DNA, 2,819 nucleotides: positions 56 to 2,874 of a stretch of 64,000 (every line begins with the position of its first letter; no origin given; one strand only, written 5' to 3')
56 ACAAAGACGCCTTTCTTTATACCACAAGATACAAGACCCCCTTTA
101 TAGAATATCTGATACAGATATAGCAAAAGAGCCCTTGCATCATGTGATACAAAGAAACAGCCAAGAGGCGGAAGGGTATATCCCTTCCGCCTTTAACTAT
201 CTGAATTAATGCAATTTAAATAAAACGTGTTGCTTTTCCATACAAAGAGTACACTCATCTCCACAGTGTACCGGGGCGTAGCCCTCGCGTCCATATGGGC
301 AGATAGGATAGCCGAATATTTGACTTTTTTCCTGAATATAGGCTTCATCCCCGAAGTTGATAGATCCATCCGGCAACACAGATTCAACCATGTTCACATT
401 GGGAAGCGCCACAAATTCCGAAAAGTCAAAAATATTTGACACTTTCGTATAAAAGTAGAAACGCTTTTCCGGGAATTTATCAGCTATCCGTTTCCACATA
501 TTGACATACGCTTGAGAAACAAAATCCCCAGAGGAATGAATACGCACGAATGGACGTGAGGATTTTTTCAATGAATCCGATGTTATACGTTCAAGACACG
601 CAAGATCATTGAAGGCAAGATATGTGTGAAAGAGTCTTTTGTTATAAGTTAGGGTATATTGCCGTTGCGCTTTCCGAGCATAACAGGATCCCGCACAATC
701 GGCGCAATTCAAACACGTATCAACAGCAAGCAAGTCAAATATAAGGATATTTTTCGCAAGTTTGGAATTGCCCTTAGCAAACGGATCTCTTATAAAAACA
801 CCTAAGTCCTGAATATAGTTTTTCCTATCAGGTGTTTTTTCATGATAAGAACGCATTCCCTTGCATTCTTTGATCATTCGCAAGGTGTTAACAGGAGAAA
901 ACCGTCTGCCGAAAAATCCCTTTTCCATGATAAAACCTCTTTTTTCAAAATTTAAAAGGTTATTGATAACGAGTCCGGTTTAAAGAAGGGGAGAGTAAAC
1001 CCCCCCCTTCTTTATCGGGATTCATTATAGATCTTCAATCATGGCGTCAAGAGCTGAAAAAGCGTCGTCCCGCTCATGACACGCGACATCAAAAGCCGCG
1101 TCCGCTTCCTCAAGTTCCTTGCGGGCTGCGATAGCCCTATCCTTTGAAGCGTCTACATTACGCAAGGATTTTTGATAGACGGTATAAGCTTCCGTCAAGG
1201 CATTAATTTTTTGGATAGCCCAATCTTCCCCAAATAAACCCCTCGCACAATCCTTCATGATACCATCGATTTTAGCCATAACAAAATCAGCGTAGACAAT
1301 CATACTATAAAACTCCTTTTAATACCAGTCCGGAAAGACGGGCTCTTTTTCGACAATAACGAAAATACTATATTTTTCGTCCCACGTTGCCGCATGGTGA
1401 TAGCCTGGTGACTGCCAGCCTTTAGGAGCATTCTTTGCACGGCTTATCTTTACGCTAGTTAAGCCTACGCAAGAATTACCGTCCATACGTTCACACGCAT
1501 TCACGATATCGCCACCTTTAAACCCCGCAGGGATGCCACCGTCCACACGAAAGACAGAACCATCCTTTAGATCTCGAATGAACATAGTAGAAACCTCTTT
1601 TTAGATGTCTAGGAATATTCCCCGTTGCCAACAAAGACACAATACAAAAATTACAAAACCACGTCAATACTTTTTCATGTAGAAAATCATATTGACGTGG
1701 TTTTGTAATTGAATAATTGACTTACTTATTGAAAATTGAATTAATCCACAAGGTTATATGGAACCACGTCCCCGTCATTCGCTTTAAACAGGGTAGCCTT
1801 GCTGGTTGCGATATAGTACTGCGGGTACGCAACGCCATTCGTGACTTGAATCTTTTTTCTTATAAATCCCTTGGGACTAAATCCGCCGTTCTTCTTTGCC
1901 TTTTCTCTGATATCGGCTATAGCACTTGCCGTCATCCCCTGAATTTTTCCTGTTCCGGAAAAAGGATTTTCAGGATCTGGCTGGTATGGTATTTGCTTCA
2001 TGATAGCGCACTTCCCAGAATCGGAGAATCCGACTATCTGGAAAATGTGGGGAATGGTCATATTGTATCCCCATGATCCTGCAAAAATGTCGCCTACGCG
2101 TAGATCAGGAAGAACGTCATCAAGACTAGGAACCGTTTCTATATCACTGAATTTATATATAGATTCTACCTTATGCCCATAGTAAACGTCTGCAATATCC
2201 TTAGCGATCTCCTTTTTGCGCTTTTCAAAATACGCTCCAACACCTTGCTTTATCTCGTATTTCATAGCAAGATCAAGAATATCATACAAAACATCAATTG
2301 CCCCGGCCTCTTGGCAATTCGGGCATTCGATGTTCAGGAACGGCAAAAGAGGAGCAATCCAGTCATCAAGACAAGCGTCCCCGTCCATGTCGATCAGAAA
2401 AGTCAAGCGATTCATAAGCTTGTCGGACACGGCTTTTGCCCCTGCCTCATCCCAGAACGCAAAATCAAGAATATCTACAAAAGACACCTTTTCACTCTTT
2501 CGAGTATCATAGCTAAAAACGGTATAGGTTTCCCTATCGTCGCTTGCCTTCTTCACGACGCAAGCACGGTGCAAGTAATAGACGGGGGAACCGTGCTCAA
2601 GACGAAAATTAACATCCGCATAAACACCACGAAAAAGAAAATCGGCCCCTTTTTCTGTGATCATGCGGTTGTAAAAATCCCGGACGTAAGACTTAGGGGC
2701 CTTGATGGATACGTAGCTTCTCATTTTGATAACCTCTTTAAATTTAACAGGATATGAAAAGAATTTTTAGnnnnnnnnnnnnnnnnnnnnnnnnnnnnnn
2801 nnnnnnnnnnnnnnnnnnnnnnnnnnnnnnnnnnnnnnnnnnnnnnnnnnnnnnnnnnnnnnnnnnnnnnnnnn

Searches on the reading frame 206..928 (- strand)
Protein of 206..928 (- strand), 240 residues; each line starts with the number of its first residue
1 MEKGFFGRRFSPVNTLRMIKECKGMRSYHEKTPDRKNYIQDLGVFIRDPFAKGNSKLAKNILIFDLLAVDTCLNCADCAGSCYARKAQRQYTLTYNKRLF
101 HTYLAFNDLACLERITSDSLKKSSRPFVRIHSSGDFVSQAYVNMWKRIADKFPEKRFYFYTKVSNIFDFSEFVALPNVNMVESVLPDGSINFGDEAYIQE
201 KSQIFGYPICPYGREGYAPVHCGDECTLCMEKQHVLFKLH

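Call 20: search_protein_families(library=pfam, proteins=[window:206-928:-], max_evalue=0.001)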
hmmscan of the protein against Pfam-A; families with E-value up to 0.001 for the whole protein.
window:206-928:- (240 aa): 1 family
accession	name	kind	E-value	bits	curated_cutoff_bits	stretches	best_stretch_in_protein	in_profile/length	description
PF17338.8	GP88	-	7.1e-22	78.8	24.4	1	51-184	4-160/230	Gene product 88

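Call 31: find_encoding_contigs(protein=window:206-928:-, flank=10000, max_places=2)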
Protein window:206-928:- (240 aa): 21 contigs read that carry it; 2 places shown.
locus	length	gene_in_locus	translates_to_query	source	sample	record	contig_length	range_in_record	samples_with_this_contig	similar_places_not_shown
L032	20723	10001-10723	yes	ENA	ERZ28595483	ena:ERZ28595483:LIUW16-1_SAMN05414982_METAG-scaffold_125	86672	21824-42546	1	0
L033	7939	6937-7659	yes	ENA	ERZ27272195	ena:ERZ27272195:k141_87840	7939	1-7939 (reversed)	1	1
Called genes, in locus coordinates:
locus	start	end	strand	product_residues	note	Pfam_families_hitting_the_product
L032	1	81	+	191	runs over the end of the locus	-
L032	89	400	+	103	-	-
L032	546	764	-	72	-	-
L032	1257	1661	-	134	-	-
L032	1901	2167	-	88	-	-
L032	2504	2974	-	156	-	PF05119:Terminase_4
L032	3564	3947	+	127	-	PF13508:Acetyltransf_7 (weak), PF00583:Acetyltransf_1 (weak)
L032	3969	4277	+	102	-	-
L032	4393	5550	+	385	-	-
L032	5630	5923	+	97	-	-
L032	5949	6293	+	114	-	-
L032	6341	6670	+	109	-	-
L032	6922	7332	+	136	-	-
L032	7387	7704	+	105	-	-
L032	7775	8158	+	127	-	-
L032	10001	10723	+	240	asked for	PF17338:GP88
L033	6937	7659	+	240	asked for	PF17338:GP88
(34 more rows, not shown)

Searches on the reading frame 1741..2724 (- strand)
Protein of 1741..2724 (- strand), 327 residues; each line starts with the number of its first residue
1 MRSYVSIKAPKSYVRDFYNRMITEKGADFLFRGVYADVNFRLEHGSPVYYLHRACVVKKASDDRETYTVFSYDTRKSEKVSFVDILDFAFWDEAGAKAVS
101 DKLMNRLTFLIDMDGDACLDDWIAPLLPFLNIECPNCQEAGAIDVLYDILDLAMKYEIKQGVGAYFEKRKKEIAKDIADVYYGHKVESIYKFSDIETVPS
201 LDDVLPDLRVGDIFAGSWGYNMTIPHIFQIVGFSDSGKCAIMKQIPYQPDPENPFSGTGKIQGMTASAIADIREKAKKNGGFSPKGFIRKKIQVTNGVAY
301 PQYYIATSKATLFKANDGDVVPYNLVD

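Call 20: search_protein_families(library=pfam, proteins=[window:1741-2724:-], max_evalue=0.001)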
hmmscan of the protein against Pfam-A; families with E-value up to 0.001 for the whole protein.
window:1741-2724:- (327 aa): 0 families

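Call 28: search_protein_families(library=phrogs, proteins=[window:1741-2724:-], max_evalue=0.001)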
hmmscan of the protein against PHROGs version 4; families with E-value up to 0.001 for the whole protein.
window:1741-2724:- (327 aa): 1 family
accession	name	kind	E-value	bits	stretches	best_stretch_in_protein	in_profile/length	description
phrog_37844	-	unknown function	8.9e-05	23.6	1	207-271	102-165/202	-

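Call 56: search_protein_families(library=ncbifam, proteins=[window:1741-2724:-], max_evalue=0.1)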
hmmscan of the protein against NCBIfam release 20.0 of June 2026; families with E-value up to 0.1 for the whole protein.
window:1741-2724:- (327 aa): 0 families
